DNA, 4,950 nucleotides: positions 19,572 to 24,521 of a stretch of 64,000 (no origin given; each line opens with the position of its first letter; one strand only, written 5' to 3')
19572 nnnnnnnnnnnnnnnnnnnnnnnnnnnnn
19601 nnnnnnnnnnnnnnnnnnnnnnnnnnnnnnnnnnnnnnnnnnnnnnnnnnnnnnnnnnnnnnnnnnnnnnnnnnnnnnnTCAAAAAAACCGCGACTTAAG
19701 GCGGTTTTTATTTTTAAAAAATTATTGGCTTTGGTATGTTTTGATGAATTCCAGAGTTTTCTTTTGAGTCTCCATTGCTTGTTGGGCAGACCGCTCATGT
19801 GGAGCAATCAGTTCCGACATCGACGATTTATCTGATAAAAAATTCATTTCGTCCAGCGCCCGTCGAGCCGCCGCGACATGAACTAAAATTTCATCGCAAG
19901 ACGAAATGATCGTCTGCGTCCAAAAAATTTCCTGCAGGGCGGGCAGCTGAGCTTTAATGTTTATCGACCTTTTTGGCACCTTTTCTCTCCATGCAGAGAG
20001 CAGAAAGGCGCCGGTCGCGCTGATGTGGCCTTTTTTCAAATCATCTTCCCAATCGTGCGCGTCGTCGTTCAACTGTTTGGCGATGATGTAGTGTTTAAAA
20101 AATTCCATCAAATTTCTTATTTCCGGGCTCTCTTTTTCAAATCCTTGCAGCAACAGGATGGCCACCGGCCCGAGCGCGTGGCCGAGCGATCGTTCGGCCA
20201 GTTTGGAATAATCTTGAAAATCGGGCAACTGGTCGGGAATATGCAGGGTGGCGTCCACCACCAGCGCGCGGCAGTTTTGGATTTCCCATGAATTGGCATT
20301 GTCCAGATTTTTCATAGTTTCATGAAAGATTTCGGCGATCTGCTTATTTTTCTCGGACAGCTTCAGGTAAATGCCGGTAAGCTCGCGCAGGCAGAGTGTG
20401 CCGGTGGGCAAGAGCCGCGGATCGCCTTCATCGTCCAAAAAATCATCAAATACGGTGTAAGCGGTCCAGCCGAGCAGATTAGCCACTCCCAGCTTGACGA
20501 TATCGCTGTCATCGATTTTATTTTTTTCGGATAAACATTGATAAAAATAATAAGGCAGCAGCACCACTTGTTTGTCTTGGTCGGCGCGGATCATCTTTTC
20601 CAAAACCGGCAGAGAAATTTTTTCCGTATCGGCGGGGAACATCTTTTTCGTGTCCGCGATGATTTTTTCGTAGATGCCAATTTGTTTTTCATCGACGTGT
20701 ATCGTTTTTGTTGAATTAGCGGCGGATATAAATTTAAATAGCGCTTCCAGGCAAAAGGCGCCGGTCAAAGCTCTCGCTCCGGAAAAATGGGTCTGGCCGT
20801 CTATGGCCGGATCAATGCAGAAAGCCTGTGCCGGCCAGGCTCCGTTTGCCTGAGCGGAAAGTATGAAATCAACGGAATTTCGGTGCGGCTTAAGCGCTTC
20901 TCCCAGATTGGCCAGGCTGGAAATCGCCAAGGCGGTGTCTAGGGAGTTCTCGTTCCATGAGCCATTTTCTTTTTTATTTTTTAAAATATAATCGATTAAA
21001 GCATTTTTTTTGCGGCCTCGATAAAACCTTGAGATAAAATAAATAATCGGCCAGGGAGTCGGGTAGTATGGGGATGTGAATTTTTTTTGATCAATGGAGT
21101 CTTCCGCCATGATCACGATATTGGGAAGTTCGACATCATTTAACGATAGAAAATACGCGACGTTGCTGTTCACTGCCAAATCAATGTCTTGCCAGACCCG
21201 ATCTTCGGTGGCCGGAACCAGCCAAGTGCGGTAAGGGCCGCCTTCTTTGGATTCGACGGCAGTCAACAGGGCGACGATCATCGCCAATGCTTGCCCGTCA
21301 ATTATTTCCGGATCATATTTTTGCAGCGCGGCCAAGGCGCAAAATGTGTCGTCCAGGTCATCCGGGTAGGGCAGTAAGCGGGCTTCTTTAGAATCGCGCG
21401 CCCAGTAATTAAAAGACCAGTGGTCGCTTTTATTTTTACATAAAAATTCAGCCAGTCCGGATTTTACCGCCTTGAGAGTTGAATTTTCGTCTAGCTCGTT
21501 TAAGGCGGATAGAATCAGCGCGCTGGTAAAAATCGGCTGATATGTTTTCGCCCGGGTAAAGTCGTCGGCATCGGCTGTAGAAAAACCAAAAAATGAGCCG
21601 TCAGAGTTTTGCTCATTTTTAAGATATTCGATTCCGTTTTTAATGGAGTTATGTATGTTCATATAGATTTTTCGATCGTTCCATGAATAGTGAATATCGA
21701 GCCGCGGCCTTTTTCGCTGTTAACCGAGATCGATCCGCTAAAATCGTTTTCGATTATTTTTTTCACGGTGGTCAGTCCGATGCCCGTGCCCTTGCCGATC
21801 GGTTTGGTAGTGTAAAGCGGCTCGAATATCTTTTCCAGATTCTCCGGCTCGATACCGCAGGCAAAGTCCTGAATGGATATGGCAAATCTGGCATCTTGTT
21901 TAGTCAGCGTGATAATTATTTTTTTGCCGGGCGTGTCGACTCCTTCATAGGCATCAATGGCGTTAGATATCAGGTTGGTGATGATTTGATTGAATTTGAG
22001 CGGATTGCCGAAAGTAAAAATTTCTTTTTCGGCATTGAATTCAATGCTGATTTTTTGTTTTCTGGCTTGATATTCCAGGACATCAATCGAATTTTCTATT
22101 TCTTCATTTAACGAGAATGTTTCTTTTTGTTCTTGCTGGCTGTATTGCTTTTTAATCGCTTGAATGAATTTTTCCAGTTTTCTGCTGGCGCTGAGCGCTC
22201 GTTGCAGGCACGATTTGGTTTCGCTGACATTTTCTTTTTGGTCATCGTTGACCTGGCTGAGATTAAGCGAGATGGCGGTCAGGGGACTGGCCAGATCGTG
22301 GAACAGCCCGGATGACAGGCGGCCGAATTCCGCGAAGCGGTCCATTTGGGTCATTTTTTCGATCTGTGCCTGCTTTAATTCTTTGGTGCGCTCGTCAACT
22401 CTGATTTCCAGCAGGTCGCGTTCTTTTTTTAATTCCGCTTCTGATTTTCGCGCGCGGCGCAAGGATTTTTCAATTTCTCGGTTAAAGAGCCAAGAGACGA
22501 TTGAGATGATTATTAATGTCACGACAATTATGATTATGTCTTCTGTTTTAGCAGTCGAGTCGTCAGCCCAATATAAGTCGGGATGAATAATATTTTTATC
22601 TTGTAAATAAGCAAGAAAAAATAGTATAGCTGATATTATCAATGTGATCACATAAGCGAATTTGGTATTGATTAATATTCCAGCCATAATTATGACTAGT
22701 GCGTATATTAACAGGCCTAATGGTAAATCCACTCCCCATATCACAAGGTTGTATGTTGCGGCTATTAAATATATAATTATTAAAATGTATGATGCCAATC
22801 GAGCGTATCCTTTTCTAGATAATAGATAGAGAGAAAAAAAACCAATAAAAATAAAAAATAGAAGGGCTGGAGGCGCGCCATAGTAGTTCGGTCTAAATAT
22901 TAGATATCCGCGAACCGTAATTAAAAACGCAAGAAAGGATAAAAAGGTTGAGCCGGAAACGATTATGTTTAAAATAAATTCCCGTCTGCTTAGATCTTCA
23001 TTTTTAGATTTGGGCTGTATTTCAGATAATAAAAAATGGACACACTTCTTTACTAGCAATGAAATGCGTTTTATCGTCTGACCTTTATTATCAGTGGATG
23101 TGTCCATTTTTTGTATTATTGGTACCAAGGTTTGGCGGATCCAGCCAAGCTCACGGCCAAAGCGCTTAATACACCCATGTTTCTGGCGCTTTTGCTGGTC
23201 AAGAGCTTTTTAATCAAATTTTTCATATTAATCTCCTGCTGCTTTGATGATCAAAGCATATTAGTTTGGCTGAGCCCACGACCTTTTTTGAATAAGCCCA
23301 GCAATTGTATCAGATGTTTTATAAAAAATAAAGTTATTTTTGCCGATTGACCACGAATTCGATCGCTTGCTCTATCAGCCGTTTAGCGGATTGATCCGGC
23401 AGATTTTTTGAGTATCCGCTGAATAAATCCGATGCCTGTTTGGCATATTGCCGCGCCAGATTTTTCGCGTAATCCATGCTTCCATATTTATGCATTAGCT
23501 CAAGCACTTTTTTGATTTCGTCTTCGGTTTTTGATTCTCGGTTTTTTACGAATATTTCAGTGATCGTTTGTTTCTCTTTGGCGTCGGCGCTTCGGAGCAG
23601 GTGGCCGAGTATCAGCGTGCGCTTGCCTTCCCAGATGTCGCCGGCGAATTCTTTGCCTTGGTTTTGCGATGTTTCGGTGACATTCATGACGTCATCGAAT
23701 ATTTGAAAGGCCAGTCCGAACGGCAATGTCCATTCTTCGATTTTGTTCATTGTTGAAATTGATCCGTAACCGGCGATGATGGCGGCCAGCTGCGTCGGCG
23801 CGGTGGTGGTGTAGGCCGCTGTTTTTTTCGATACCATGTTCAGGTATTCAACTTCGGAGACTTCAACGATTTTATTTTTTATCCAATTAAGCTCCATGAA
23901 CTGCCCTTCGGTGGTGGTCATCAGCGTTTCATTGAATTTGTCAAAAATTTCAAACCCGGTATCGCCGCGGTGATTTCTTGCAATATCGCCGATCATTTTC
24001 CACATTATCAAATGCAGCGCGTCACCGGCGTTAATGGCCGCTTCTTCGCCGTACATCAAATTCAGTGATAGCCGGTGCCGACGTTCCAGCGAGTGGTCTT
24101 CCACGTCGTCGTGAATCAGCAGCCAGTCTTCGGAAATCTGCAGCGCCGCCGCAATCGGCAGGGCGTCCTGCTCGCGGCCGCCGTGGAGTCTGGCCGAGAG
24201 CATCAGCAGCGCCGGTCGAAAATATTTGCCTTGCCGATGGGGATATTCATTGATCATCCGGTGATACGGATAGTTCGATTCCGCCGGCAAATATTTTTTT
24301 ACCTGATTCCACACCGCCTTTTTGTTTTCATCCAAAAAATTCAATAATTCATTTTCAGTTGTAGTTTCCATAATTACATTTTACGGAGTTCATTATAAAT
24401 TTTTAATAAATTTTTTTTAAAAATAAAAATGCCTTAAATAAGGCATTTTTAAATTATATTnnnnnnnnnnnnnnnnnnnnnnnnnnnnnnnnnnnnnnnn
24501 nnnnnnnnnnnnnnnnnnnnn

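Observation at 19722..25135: Isoprenoid operon embedded in a two-component system, ending in a fused SHC-like / DDxxD-synthase-like protein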

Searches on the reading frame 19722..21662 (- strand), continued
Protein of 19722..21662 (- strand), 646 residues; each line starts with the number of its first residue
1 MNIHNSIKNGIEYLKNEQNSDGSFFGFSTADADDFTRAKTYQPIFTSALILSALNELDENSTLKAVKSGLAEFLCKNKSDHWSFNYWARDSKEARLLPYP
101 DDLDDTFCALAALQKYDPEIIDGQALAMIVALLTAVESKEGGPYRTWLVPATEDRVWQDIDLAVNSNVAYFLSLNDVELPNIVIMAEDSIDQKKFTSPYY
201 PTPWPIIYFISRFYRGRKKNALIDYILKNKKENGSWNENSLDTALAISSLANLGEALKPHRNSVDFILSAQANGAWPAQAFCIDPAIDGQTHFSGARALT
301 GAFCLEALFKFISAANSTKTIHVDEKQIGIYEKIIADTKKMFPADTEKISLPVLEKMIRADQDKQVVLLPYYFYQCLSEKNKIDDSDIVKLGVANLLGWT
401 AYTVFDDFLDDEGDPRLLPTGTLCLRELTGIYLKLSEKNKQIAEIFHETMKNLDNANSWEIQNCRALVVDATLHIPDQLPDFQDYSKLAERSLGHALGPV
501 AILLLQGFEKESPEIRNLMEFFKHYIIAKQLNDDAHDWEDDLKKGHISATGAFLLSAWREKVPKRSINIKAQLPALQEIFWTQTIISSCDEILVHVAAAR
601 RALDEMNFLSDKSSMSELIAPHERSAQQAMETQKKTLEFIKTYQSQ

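Call 25: search_protein_representatives(alignment_id=A1)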
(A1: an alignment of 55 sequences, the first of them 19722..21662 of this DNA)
Query: 55 sequences, 655 profile positions. Proteins with E-value up to 0.001 (for the whole library): 2927; up to 1e-10: 2190; up to 1e-30: 1408. The best 150 are listed.
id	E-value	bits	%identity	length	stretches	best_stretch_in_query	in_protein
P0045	1.2e-284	962.4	-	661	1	4-654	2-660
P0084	2.8e-280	948.0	-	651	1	7-654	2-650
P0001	1.7e-275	932.2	-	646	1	5-654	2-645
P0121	7.9e-273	923.4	-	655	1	3-653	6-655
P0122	2.0e-253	859.3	-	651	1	1-653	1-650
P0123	2.3e-248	842.6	-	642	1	8-654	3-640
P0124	8.9e-248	840.6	-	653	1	8-654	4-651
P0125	4.6e-246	835.0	-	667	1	1-652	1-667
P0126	1.4e-245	833.3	-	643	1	6-653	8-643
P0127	1.2e-244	830.3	-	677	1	5-652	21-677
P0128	3.0e-244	829.0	-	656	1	3-654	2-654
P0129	5.8e-244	828.0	-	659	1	3-653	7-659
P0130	9.7e-244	827.3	-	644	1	6-653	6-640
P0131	1.5e-243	826.7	-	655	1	1-654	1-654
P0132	1.2e-242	823.6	-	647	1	4-653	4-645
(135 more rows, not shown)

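Call 27: find_related_loci(query=A1, collection=genome_contigs, flank=7000)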
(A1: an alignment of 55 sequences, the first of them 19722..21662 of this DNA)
Query A1 (646 aa) in genome_contigs; peptide patterns used: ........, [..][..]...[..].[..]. (x = any residue, [..] = any of these).
241 stretches matched a pattern; 195 encode a relative of the query (tblastn E <= 1e-3); the best 80 are kept; 80 distinct loci.
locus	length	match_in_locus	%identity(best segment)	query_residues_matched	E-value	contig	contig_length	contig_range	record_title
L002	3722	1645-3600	49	3-645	0e+0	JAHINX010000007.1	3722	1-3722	MAG: Patescibacteria group bacterium isolate KR13_S3.mb.1 KR13_S3.mb.1_k141_72583, whole genome shotgun sequence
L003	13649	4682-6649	45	2-643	0e+0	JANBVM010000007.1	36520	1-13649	MAG: Patescibacteria group bacterium isolate AMOR_Bin_1762 NODE_7_length_36520_cov_36.600691, whole genome shotgun seque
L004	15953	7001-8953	44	3-646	0e+0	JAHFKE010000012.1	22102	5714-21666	MAG: Candidatus Levyibacteriota bacterium isolate nzgw402 NODE_1396_length_22103_cov_3.735374, whole genome shotgun sequ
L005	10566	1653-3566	46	3-643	0e+0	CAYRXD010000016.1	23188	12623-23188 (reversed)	MAG TPA_asm: uncultured Candidatus Saccharibacteria bacterium isolate binchicken_co125_168 genome assembly, contig: NODE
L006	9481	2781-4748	44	3-646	0e+0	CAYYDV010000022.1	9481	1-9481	MAG TPA_asm: uncultured Candidatus Saccharibacteria bacterium isolate SRP068000_co1_25 genome assembly, contig: NODE_141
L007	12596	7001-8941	44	6-646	5e-180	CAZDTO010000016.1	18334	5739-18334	MAG TPA_asm: uncultured Gammaproteobacteria bacterium isolate binchicken_co38_474 genome assembly, contig: NODE_6403_len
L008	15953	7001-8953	45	3-644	9e-180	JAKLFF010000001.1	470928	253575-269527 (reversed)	MAG: Patescibacteria group bacterium isolate RA.bin150 RA.bin150_1, whole genome shotgun sequence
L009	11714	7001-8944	44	3-645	2e-179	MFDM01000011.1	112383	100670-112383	MAG: Candidatus Daviesbacteria bacterium RIFCSPLOWO2_01_FULL_39_12 rifcsplowo2_01_scaffold_201, whole genome shotgun seq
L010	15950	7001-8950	44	2-644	3e-179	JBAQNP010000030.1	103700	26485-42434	MAG: Candidatus Moraniibacteriota bacterium isolate MFD12002_ilm_asm_bin49 k127_17885, whole genome shotgun sequence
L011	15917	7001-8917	46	7-646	4e-179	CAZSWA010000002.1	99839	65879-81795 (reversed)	MAG TPA_asm: uncultured Gammaproteobacteria bacterium isolate SRP272529_co1_257 genome assembly, contig: NODE_166_length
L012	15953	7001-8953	45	3-644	3e-176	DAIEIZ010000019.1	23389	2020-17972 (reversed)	MAG TPA_asm: Candidatus Moraniibacteriota bacterium isolate clean1036 k141_39835, whole genome shotgun sequence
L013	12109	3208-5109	43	10-640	5e-176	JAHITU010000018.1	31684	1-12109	MAG: Patescibacteria group bacterium isolate MM_PC_MetaG.mb.223 MM_PC_MetaG.mb.223_k141_1090582, whole genome shotgun se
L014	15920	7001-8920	45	3-645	5e-175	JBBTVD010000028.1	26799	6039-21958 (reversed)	MAG: Patescibacteria group bacterium isolate H14-bin010_1 H14_bin010_1_000000000028, whole genome shotgun sequence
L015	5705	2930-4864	42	3-644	3e-175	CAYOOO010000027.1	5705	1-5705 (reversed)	MAG TPA_asm: uncultured Gammaproteobacteria bacterium isolate binchicken_co110_106 genome assembly, contig: NODE_31225_l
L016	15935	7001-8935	42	3-644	1e-172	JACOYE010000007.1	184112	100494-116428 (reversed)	MAG: Candidatus Microgenomates bacterium isolate NC_groundwater_171_Ag_S-0.1um_39_14 S4_GD2017_2_S1_scaffold_24, whole g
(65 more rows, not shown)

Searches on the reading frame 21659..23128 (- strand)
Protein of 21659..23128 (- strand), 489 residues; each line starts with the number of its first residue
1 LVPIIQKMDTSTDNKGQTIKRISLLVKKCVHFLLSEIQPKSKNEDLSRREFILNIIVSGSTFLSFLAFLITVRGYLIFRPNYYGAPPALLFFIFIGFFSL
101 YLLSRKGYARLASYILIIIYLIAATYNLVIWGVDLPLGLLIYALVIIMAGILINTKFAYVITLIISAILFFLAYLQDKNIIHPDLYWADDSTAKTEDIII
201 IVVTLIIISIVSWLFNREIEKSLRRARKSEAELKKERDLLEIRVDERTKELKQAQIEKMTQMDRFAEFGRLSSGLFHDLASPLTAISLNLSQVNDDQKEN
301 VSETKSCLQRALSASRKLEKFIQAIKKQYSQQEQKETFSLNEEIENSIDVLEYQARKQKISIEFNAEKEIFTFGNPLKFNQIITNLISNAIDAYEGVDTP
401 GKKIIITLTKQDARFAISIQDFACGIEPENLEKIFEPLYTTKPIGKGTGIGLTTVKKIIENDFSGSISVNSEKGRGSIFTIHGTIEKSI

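Call 7: search_protein_families(library=pfam, proteins=[window:21659-23128:-], max_evalue=1)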
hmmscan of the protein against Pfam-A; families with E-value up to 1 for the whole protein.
window:21659-23128:- (489 aa): 8 families
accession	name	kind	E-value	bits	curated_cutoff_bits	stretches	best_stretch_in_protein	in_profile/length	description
PF02518.31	HATPase_c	-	4.3e-22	79.1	26.4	1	375-482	2-106/111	Histidine kinase-, DNA gyrase B-, and HSP90-like ATPase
PF14501.12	HATPase_c_5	-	3.6e-09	36.9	22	1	378-473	5-92/102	GHKL domain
PF00512.31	HisKA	-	0.00084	19.8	26.9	1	270-323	4-55/66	His Kinase A (phospho-acceptor) domain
PF13589.12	HATPase_c_3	-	0.013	16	25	1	378-436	2-55/137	Histidine kinase-, DNA gyrase B-, and HSP90-like ATPase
PF16522.10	FliS_cochap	-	0.027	14.8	43.2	1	300-382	35-117/149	Flagellar FLiS export co-chaperone, HP1076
PF05549.16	Allexi_40kDa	-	0.18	11.8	26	1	282-362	53-134/271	Allexivirus 40kDa protein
PF08592.16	Anthrone_oxy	-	0.29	11.8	27.3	0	162-235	14-77/106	Anthrone oxygenase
PF25767.1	ARM_TBCD_2nd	-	0.32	10.8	29.7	1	314-370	44-101/245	Tubulin-specific chaperone D-like, ARM repeats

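Call 8: search_protein_families(library=ncbifam, proteins=[window:21659-23128:-], max_evalue=1)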
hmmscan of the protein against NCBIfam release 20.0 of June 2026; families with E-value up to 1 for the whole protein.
window:21659-23128:- (489 aa): 75 families (the best 25 are shown)
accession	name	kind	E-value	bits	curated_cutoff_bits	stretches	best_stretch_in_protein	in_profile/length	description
NF008468.0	PRK11360.1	equivalog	8e-37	126.9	646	1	256-482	384-605/616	two-component system sensor histidine kinase AtoS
NF052574.1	HisKinEspCMyxo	equivalog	2.2e-29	102.2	1200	1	258-481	407-633/785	serine histidine kinase EspC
NF007688.0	PRK10364.1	equivalog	2.7e-29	102.2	479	1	245-482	217-448/460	two-component system sensor histidine kinase ZraS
TIGR02916.1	PEP_his_kin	equivalog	4.8e-28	98.1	300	1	233-481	438-676/679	XrtA/PEP-CTERM system histidine kinase PrsK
NF046044.1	PnpS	equivalog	7.7e-28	97.6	400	1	277-481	179-387/390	two-component system histidine kinase PnpS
TIGR02966.1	phoR_proteo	equivalog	6.4e-27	94.4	334.2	1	213-482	54-332/333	phosphate regulon sensor histidine kinase PhoR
NF010411.0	PRK13837.1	equivalog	4.6e-26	91.1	647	1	243-481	424-671/828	two-component system VirA-like sensor kinase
NF047497.1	HK_LIC_12097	equivalog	1.3e-24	86.7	500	1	246-476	130-358/367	LIC_12097 family sensor histidine kinase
NF008312.0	PRK11100.1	equivalog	2.9e-23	82.5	356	1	197-479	188-468/477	two-component system sensor histidine kinase CreC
NF041735.1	hist_kin_RppB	equivalog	4.3e-23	81.8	400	1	276-482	224-436/438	two-component system sensor histidine kinase RppB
NF052573.1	HisKinEspAMyxo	equivalog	4.1e-22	78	1400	1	240-482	357-608/755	serine histidine kinase EspA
TIGR01386.1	cztS_silS_copS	subfamily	1.6e-21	76.9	292.55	1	197-475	166-449/457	heavy metal sensor histidine kinase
NF038348.1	T2SS_HK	subfamily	1.2e-20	73.5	450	2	375-482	468-570/574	histidine kinase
NF046026.1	HisKinCckACaul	equivalog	2.1e-20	72.4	1000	1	253-482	286-529/678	cell cycle histidine kinase CckA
NF006800.0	PRK09303.1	equivalog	3e-20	72.5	342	1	212-481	98-373/383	histidine kinase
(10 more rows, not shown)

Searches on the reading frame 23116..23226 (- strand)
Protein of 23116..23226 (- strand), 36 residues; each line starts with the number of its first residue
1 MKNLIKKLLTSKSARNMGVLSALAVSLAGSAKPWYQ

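Call 7: search_protein_families(library=pfam, proteins=[window:23116-23226:-], max_evalue=1)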
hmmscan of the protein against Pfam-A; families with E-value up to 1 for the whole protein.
window:23116-23226:- (36 aa): 0 families

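Call 67: search_protein_families(library=ncbifam, proteins=[window:23119-23226:-], max_evalue=10)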
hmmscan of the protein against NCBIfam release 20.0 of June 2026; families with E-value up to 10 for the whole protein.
seq(36 aa): 0 families

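Call 68: search_protein_families(library=pfam, proteins=[window:23119-23226:-], max_evalue=10)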
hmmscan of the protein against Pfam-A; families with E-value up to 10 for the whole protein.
seq(36 aa): 0 families

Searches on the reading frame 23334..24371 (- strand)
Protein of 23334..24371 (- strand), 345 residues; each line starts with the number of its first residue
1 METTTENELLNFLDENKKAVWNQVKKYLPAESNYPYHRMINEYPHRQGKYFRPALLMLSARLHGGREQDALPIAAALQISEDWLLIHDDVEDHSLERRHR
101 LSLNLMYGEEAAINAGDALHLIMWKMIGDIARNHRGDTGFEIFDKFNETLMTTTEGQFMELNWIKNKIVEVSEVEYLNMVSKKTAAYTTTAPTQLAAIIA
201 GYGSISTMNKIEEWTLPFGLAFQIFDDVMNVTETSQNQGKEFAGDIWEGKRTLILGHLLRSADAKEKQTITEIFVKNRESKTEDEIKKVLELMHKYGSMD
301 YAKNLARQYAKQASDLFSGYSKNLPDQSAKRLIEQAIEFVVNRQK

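Call 7: search_protein_families(library=pfam, proteins=[window:23334-24371:-], max_evalue=1)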
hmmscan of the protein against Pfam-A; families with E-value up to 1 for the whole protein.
window:23334-24371:- (345 aa): 3 families
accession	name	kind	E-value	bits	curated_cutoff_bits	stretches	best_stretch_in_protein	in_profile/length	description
PF00348.22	polyprenyl_synt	-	1.8e-54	185.1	27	1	37-293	5-251/251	Polyprenyl synthetase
PF19086.5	Terpene_syn_C_2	-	0.066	13.4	23.7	1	83-196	5-123/199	Terpene synthase family 2, C-terminal metal binding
PF13921.12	Myb_DNA-bind_6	-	0.076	13.6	22.9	0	282-327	2-46/60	Myb-like DNA-binding domain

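Call 8: search_protein_families(library=ncbifam, proteins=[window:23334-24371:-], max_evalue=1)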
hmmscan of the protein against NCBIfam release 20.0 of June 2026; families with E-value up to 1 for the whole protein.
window:23334-24371:- (345 aa): 17 families
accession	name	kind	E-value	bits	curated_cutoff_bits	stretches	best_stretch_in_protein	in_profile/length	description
NF040698.1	IdsA_Meth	equivalog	2.7e-54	184.6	468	1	9-344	3-327/328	short chain isoprenyl diphosphate synthase IdsA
NF041003.1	GGPP_syn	equivalog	2.2e-53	181.4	500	1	11-345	4-326/326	geranylgeranyl diphosphate synthase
NF041169.1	f2_encap_cargo4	exception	3.5e-47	161.3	450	1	45-344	47-333/334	family 2 encapsulin nanocompartment cargo protein polyprenyl transferase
NF040789.2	gerfarn_diphsyn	equivalog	2.6e-32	112.4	560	1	67-344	81-344/345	geranylfarnesyl diphosphate synthase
NF045549.1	GGPPsyn_IdsB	equivalog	1.8e-28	99.6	475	1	46-313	63-321/346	geranylgeranyl diphosphate synthase IdsB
NF045628.1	HxpDPsynlarge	equivalog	1e-25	90.4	500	1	47-340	34-306/311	hexaprenyl-diphosphate synthase large subunit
TIGR02748.1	GerC3_HepT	equivalog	3.7e-25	88.7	456.55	1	12-344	8-318/319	heptaprenyl diphosphate synthase component II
NF008140.0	PRK10888.1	equivalog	4.6e-25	88.6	412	1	47-315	43-297/323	octaprenyl diphosphate synthase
NF042417.1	NPPPS_Mycobact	equivalog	1.5e-24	86.7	600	1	47-344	55-334/335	nonaprenyl/(2E,6E)-farnesyl/geranylgeranyl diphosphat synthase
NF045485.1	FPPsyn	subfamily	1.8e-24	86.4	275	1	43-272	31-259/288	farnesyl diphosphate synthase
NF045685.1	GGPPSynCrtE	equivalog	3.2e-23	82.2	460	1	10-253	4-247/293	geranylgeranyl diphosphate synthase CrtE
TIGR02749.1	prenyl_cyano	equivalog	1.4e-19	70.3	383.2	1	45-343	41-320/322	solanesyl diphosphate synthase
NF042416.1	GFPPS_Mycobact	equivalog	5.5e-17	61.8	600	2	177-317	186-325/350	bifunctional (2E,6E)-farnesyl/geranyl diphosphate synthase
NF040627.1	GFPS_Meth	equivalog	1.6e-15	57.3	600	1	26-242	18-221/285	geranylfarnesyl diphosphate synthase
NF007877.0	PRK10581.1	equivalog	1.8e-14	53.6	321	1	48-270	44-267/299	(2E,6E)-farnesyl diphosphate synthase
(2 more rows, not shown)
